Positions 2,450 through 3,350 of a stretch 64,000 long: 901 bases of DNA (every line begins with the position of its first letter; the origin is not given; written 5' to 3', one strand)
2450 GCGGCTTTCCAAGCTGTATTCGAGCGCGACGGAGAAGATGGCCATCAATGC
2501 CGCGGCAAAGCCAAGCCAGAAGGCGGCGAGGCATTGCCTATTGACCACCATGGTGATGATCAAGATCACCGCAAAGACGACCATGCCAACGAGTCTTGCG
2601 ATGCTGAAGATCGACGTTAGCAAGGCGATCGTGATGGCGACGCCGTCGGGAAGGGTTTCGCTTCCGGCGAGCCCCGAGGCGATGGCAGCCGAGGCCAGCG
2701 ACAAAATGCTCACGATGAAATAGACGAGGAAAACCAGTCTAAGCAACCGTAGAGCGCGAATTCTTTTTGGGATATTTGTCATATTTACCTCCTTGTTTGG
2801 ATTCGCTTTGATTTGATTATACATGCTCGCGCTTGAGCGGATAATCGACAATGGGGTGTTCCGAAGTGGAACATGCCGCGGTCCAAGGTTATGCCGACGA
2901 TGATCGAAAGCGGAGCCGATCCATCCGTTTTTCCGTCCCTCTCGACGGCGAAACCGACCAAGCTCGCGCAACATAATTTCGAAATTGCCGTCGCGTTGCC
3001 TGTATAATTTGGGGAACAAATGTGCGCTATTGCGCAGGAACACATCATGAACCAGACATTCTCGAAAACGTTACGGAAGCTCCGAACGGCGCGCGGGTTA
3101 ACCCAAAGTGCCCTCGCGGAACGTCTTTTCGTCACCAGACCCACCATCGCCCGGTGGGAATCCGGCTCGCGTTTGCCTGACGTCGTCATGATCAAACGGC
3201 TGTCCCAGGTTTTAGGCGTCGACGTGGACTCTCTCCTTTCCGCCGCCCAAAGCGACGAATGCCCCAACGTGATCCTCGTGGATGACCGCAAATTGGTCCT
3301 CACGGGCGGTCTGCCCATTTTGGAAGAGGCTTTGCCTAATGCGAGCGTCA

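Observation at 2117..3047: Diverged operator variant (GTTCC-N5-GGAAC) upstream of the CDC-like operon next to the paralogous TCS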

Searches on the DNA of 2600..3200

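Call 46: search_rna_families(source=window, start=2600, end=3200, threshold=evalue, max_evalue=1)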
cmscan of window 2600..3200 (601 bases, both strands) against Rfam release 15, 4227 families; matches with E-value up to 1: 1.
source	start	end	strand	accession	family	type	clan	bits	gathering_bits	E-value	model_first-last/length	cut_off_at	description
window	2886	2956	+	RF03509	mir-4660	Gene; miRNA;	-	21.3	87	0.12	1-86/86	no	mir-4660 microRNA precursor family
